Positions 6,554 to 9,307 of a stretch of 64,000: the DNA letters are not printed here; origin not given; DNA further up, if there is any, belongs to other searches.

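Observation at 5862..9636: Tightly coupled three-gene proteolysis/stress operon: zincin-like metallopeptidase, Lon-family Ser-Lys protease with large AAA-like N-domain, tandem UspA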

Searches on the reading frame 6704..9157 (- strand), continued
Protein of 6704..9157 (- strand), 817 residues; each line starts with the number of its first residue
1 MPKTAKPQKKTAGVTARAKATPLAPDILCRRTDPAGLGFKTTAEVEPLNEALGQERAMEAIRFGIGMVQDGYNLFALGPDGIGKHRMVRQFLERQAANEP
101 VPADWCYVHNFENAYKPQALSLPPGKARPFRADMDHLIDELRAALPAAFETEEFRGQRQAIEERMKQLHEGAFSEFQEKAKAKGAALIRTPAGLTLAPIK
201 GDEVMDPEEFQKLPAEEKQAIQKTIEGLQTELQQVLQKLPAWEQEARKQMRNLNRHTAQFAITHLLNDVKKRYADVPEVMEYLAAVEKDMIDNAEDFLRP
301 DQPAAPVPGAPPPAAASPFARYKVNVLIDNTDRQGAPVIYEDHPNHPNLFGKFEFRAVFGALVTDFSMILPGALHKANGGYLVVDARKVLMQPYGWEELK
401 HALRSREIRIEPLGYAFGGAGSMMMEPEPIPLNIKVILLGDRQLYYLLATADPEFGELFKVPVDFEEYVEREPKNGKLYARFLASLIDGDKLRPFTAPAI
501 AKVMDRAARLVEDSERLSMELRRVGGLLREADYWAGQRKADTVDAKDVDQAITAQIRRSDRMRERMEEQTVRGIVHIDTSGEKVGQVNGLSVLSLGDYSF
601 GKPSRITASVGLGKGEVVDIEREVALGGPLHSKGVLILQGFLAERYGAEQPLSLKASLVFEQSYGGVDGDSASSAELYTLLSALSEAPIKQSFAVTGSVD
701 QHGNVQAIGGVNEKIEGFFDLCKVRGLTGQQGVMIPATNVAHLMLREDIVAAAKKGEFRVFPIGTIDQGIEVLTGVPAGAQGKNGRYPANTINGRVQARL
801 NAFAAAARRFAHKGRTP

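Call 15: find_related_loci(query=A1, collection=genome_contigs, flank=6000)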
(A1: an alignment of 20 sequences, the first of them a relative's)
Query A1 (817 aa) in genome_contigs; peptide patterns used: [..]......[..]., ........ (x = any residue, [..] = any of these).
600 stretches matched a pattern (row limit reached: there are more); 599 encode a relative of the query (tblastn E <= 1e-3); the best 80 are kept; 80 distinct loci.
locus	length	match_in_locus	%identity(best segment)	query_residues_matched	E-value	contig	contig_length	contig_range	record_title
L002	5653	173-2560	57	22-816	0e+0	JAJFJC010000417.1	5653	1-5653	MAG: Alphaproteobacteria bacterium isolate OFTM82 OFTM82_416, whole genome shotgun sequence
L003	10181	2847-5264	55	16-817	0e+0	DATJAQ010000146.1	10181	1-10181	MAG TPA_asm: Terriglobia bacterium isolate SMAG_U15331 k141_555139, whole genome shotgun sequence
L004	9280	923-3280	54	23-804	0e+0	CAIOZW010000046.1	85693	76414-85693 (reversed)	MAG: uncultured Acidobacteria bacterium isolate LaPlata_bin-2064 genome assembly, contig: bin-2064:046/517, whole genome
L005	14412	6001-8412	54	23-816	0e+0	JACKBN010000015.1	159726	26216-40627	MAG: Ardenticatenaceae bacterium isolate HK-STAS-CHLO-22 HK-STAS-CHLO-22_15, whole genome shotgun sequence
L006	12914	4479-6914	53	4-810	0e+0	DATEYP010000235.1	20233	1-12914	MAG TPA_asm: Acidiferrobacterales bacterium isolate SMAG_U8448 k141_1248420, whole genome shotgun sequence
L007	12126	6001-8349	55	18-804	0e+0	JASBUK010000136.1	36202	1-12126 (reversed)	MAG: Trueperaceae bacterium isolate BWSM_7 k141_718150, whole genome shotgun sequence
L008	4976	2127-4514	53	18-811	0e+0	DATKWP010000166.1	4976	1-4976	MAG TPA_asm: Anaerolineae bacterium isolate SMAG_U14166 k141_373984, whole genome shotgun sequence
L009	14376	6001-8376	53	22-811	0e+0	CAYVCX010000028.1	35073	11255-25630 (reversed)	MAG TPA_asm: uncultured Anaerolineales bacterium isolate SRP141376_co1_360 genome assembly, contig: NODE_2847_length_350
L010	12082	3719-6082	54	28-810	0e+0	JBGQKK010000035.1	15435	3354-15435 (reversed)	MAG: Gammaproteobacteria bacterium isolate OBJ2_061818_050_63 k141_1379281_length_15435_cov_12.1509, whole genome shotgu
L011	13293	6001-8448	51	17-813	0e+0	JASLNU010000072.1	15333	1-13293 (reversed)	MAG: Rhodospirillales bacterium isolate Arabian11_MAG_19 c_000000883461, whole genome shotgun sequence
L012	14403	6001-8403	53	32-815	0e+0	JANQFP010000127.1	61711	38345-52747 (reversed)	MAG: Rhodospirillales bacterium isolate PL23a_bin.98 k99_4773098, whole genome shotgun sequence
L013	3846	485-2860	52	23-810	0e+0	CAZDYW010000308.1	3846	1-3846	MAG TPA_asm: uncultured Anaerolineales bacterium isolate binchicken_co15_170 genome assembly, contig: NODE_25810_length_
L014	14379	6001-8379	51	22-815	0e+0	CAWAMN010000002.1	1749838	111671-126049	MAG: uncultured Gammaproteobacteria bacterium isolate MFD01721.bin.1.18 genome assembly, contig: contig_6611, whole geno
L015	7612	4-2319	52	44-815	0e+0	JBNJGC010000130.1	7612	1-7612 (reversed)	MAG: Pseudomonadota bacterium isolate Y22_60dBSe2.bin.134 NODE_14029_length_7612_cov_16.008519, whole genome shotgun seq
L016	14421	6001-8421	51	4-811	0e+0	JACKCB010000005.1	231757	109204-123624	MAG: Ardenticatenaceae bacterium isolate HK-STAS-CHLO-36 HK-STAS-CHLO-36_5, whole genome shotgun sequence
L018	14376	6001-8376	52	23-806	0e+0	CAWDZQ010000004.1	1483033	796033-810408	MAG: uncultured Chloroflexia bacterium isolate MFD05684.bin.1.112 genome assembly, contig: contig_87482, whole genome sh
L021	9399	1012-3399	52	22-813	0e+0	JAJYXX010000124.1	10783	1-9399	MAG: Chloroflexi bacterium isolate FK3.bin76 NODE_12236_length_10783_cov_7.425863, whole genome shotgun sequence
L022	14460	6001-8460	50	10-810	0e+0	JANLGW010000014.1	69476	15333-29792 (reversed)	MAG: Rhodospirillales bacterium isolate P6-1 k99_228325, whole genome shotgun sequence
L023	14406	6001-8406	51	13-811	0e+0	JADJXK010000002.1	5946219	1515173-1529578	MAG: Candidatus Leptofilum proximum isolate Kalu_MAXAC.106v2 tig00100734-10-59431720, whole genome shotgun sequence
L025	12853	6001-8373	50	18-804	0e+0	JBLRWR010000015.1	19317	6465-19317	MAG: Brevefilum sp. isolate TamC05-16 NODE_15_length_19317_cov_2.978326, whole genome shotgun sequence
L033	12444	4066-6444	51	22-813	0e+0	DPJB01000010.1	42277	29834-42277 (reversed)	MAG TPA_asm: Moraxellaceae bacterium isolate UBA8513 contig_74143, whole genome shotgun sequence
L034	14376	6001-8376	49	21-814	0e+0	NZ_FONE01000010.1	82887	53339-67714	Nitrosomonas sp. Nm166, whole genome shotgun sequence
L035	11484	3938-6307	49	22-815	0e+0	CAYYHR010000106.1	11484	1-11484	MAG TPA_asm: uncultured Chromatiaceae bacterium isolate SRP214966_co3_44 genome assembly, contig: NODE_9194_length_11484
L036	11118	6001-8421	49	20-817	0e+0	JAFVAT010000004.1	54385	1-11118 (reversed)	MAG: Alphaproteobacteria bacterium isolate RGIG5000 Roe_deer_Rumen-5__c557, whole genome shotgun sequence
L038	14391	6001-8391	49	28-817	0e+0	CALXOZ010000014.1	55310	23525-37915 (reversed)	MAG: uncultured Alphaproteobacteria bacterium isolate BRZ_E__bin160 genome assembly, contig: BRZ_E__NODE_1055_length_553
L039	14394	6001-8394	52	22-808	0e+0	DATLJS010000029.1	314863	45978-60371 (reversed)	MAG TPA_asm: Candidatus Sulfotelmatobacter sp. isolate SMAG_U13702 k141_971647, whole genome shotgun sequence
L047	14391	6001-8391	50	18-811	0e+0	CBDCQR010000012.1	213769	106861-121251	MAG: Alphaproteobacteria bacterium isolate 0c7eebbd-8401-49bd-bf8d-b91b5e99145f genome assembly, contig: contig_12, whol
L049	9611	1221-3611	47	15-811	0e+0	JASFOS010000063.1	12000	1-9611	MAG: Thioalkalispiraceae bacterium isolate D0819M12metaG_Bin_163 D0819M12metaG_FD_scaffold_477_c1, whole genome shotgun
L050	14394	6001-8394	49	18-811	0e+0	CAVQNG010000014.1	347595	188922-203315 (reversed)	MAG: uncultured Acidobacteriota bacterium isolate MFD03804.bin.1.44 genome assembly, contig: contig_50695, whole genome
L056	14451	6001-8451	49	2-813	0e+0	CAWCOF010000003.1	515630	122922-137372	MAG: uncultured Alphaproteobacteria bacterium isolate MFD04944.bin.1.250 genome assembly, contig: contig_15529, whole ge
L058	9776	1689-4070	48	22-813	0e+0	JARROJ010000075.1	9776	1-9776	MAG: Lysobacterales bacterium isolate Spart_147_MAG scaffold_3166, whole genome shotgun sequence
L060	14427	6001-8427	50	14-808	0e+0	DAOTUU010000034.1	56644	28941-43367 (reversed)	MAG TPA_asm: Chloroflexota bacterium isolate F3_87 k223_193625, whole genome shotgun sequence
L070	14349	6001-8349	48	23-804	0e+0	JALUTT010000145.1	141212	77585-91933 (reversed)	MAG: Anaerolineae bacterium isolate 128-326_maxbin2_scaf2bin.035 128-326_scaffold_6_c2, whole genome shotgun sequence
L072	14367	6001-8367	46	17-810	0e+0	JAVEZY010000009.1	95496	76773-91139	MAG: Gammaproteobacteria bacterium isolate BF4_77 NODE_602_length_95496_cov_23.438958_Biofilm4, whole genome shotgun seq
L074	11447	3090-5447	46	23-810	0e+0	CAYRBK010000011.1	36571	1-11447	MAG TPA_asm: uncultured Candidatus Bathyarchaeia archaeon isolate binchicken_co124_317 genome assembly, contig: NODE_345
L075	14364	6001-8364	48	23-811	0e+0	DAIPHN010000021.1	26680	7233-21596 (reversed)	MAG TPA_asm: Burkholderiales bacterium isolate CTOTU1211 NODE_890_length_26680_cov_7.532958, whole genome shotgun sequen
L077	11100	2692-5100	51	22-814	0e+0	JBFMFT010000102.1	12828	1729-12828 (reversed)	MAG: Chloroflexota bacterium isolate MAG278 MAG278_102, whole genome shotgun sequence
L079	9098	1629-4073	46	2-804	0e+0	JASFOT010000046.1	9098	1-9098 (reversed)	MAG: Gammaproteobacteria bacterium isolate D0819M12metaG_Bin_189 D0819M12metaG_FD_scaffold_961_c1, whole genome shotgun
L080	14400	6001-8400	45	18-814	0e+0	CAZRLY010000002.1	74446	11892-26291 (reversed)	MAG TPA_asm: uncultured bacterium isolate binchicken_co97_140 genome assembly, contig: NODE_1243_length_74446_cov_6.7194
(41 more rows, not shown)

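Call 24: find_encoding_contigs(protein=P0007, flank=4000, max_places=2)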
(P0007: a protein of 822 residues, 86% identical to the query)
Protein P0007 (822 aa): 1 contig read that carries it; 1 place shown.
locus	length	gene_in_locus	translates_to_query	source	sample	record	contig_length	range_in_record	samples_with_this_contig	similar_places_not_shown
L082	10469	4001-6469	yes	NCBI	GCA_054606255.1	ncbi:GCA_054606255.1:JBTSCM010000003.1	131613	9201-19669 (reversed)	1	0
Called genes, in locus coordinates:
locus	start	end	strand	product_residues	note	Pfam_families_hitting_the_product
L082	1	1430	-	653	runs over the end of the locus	PF16177:ACAS_N (weak), PF00501:AMP-binding, PF13193:AMP-binding_C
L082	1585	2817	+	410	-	PF00266:Aminotran_5, PF00155:Aminotran_1_2, PF01053:Cys_Met_Meta_PP, PF00266:Aminotran_5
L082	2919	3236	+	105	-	-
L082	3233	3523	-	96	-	PF01329:Pterin_4a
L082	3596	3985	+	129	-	PF06262:Zincin_1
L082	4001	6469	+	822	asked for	PF20437:LonC_helical, PF13654:AAA_32, PF20436:LonB_AAA-LID, PF05362:Lon_C (weak)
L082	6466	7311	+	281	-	PF00582:Usp (faint)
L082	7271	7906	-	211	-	PF03167:UDG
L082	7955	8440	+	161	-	PF01451:LMWPc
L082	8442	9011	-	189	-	PF02834:LigT_PEase, PF13563:2_5_RNA_ligase2, PF02834:LigT_PEase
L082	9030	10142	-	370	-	PF08495:FIST, PF10442:FIST_C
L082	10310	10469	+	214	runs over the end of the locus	PF14487:DarT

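Call 25: find_encoding_contigs(protein=P0012, flank=4000, max_places=2)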
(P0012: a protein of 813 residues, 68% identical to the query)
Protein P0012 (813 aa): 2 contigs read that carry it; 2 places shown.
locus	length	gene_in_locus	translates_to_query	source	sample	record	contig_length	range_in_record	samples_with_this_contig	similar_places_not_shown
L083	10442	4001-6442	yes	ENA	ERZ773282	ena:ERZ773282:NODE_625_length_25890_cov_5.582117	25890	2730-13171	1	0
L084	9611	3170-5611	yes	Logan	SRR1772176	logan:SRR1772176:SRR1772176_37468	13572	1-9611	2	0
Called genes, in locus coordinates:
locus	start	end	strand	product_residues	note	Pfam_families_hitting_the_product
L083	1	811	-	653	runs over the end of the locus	PF16177:ACAS_N, PF00501:AMP-binding, PF13193:AMP-binding_C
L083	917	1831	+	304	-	PF00892:EamA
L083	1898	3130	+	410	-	PF00155:Aminotran_1_2, PF00266:Aminotran_5, PF01053:Cys_Met_Meta_PP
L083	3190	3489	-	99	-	PF01329:Pterin_4a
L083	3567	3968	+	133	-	PF06262:Zincin_1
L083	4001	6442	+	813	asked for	PF20437:LonC_helical, PF13654:AAA_32, PF20436:LonB_AAA-LID, PF05362:Lon_C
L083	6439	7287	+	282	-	PF00582:Usp (faint)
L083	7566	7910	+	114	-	-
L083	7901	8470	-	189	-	PF13563:2_5_RNA_ligase2, PF02834:LigT_PEase, PF10469:AKAP7_NLS (weak), PF02834:LigT_PEase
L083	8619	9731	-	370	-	PF08495:FIST, PF10442:FIST_C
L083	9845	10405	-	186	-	PF25182:NonGDSL, PF00657:Lipase_GDSL, PF13472:Lipase_GDSL_2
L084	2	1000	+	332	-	?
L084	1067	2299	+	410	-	PF00155:Aminotran_1_2, PF00266:Aminotran_5, PF01053:Cys_Met_Meta_PP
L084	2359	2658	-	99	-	PF01329:Pterin_4a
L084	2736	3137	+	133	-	PF06262:Zincin_1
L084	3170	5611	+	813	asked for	PF20437:LonC_helical, PF13654:AAA_32, PF20436:LonB_AAA-LID, PF05362:Lon_C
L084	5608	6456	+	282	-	PF00582:Usp (faint)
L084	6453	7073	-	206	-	PF03167:UDG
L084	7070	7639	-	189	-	PF13563:2_5_RNA_ligase2, PF02834:LigT_PEase, PF10469:AKAP7_NLS (weak), PF02834:LigT_PEase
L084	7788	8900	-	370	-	PF08495:FIST, PF10442:FIST_C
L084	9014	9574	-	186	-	PF25182:NonGDSL, PF00657:Lipase_GDSL, PF13472:Lipase_GDSL_2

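Call 26: find_encoding_contigs(protein=P0016, flank=4000, max_places=2)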
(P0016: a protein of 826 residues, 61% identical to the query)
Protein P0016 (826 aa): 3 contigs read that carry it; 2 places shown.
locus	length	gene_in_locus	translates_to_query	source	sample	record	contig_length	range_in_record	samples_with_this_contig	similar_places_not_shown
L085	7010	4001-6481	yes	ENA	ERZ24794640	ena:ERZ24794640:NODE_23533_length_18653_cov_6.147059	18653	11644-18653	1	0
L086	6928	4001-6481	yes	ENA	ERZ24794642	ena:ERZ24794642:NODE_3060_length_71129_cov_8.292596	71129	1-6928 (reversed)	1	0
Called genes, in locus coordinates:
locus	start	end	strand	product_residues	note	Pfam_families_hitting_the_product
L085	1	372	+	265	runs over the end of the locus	PF00266:Aminotran_5, PF01053:Cys_Met_Meta_PP (weak), PF00266:Aminotran_5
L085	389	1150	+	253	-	PF00106:adh_short, PF08659:KR (weak), PF13561:adh_short_C2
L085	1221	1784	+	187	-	-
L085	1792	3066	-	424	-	PF00211:Guanylate_cyc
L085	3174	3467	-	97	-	PF01329:Pterin_4a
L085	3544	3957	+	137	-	PF06262:Zincin_1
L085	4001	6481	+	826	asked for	PF20437:LonC_helical, PF13654:AAA_32, PF20436:LonB_AAA-LID, PF05362:Lon_C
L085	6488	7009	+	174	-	?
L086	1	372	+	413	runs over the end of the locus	PF00155:Aminotran_1_2, PF00266:Aminotran_5, PF01053:Cys_Met_Meta_PP (weak), PF00266:Aminotran_5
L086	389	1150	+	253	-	PF00106:adh_short, PF08659:KR (weak), PF13561:adh_short_C2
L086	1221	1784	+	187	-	-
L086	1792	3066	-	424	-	PF00211:Guanylate_cyc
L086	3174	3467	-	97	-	PF01329:Pterin_4a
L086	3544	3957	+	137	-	PF06262:Zincin_1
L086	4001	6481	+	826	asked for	PF20437:LonC_helical, PF13654:AAA_32, PF20436:LonB_AAA-LID, PF05362:Lon_C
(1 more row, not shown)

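Call 27: find_encoding_contigs(protein=P0018, flank=4000, max_places=2)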
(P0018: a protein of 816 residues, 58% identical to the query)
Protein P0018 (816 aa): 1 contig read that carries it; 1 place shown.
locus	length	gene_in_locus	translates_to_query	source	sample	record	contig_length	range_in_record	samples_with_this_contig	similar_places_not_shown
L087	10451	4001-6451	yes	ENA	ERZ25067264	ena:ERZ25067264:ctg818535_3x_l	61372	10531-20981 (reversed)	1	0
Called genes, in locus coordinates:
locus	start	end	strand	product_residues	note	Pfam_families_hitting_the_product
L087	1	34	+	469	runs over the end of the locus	PF00330:Aconitase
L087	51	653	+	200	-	PF00694:Aconitase_C, PF27512:LeuD (faint), PF27434:LeuD_C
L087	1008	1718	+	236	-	PF00266:Aminotran_5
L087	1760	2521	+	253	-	PF00106:adh_short, PF08659:KR, PF13561:adh_short_C2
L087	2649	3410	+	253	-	PF00106:adh_short, PF01370:Epimerase (faint), PF08659:KR, PF13561:adh_short_C2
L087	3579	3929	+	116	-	PF06262:Zincin_1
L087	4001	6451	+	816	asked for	PF20437:LonC_helical, PF13654:AAA_32, PF20436:LonB_AAA-LID, PF05362:Lon_C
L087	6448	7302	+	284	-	PF00582:Usp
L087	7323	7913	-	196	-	PF03167:UDG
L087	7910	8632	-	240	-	PF02146:SIR2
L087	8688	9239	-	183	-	-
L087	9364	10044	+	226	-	PF01636:APH, PF03881:Fructosamin_kin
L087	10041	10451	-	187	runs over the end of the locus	PF02834:LigT_PEase, PF13563:2_5_RNA_ligase2, PF02834:LigT_PEase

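Call 43: search_protein_families(library=pfam, proteins=[L038:8485-9315:+, L036:8595-9320:+, L034:8445-9554:+, L074:5516-6694:+, L021:3454-4233:+, L011:8524-9201:+, L077:5138-5737:+, L015:2180-2866:+, L070:8455-9036:+, L072:8404-8904:+], max_evalue=0.01)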
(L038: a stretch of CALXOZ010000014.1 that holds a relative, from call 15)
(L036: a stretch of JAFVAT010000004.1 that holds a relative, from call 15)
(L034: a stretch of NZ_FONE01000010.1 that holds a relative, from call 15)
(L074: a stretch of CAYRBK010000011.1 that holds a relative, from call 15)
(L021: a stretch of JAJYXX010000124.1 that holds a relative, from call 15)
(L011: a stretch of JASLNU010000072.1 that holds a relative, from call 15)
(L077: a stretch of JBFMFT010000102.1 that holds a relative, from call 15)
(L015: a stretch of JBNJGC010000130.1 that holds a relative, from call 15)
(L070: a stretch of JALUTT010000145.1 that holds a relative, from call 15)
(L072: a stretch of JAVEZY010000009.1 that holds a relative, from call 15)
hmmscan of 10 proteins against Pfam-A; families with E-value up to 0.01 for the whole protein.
L038:8485-9315:+ (277 aa): 3 families
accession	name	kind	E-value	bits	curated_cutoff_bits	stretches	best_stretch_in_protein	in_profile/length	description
PF18765.7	Polbeta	-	1e-08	35.7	26.9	1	8-66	1-58/93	Polymerase beta, Nucleotidyltransferase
PF01909.29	NTP_transf_2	-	1.3e-06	29.2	21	1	14-65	12-63/93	Nucleotidyltransferase domain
PF22600.2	MTPAP-like_central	-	0.0077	16.8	27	0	4-65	27-89/139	Poly(A) RNA polymerase, mitochondrial-like, central palm domain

L036:8595-9320:+ (242 aa): 1 family
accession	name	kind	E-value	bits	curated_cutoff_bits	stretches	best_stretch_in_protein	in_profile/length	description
PF01865.21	PhoU_div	-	1.2e-22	80.8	24.4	1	49-238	17-213/214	Protein of unknown function DUF47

L034:8445-9554:+ (370 aa): 3 families
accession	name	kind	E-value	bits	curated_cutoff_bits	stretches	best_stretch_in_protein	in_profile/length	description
PF01556.23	DnaJ_C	-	1.1e-34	120.1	26.6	1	127-348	1-152/152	DnaJ C terminal domain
PF00226.36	DnaJ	-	1.1e-26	93.1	27.8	1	11-72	1-63/63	DnaJ domain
PF00684.25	DnaJ_CXXCXGXG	-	6.1e-10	39.7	32.7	1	154-220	1-65/65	DnaJ central domain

L074:5516-6694:+ (393 aa): 3 families
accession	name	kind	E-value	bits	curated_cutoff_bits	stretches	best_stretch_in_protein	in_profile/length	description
PF00208.27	ELFV_dehydrog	-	7.8e-63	212.8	23.4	1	167-392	2-241/241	Glutamate/Leucine/Phenylalanine/Valine dehydrogenase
PF02812.23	ELFV_dehydrog_N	-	1e-30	106.5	25.3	1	38-140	19-122/129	Glu/Leu/Phe/Val dehydrogenase, dimerisation domain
PF02826.25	2-Hacid_dh_C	-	2.4e-06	27.5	25.1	1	187-254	27-96/178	D-isomer specific 2-hydroxyacid dehydrogenase, NAD binding domain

L021:3454-4233:+ (260 aa): 3 families
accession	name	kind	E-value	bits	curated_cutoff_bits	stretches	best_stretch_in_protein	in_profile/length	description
PF00156.33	Pribosyltran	-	4.1e-16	59.1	26.3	1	51-203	28-139/158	Phosphoribosyl transferase domain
PF14681.12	UPRTase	-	0.00074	19.5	27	1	146-207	115-178/206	Uracil phosphoribosyltransferase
PF15609.12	PRTase_2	-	0.0043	17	28.8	0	152-186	120-155/188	Phosphoribosyl transferase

L011:8524-9201:+ (226 aa): 0 families

L077:5138-5737:+ (200 aa): 1 family
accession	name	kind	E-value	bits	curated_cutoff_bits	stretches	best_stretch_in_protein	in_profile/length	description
PF24838.2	8xMP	-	0.003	17.8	30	1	28-110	4-88/136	Octameric membrane protein family (8xMP)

L015:2180-2866:+ (229 aa): 0 families

L070:8455-9036:+ (194 aa): 0 families

L072:8404-8904:+ (167 aa): 0 families
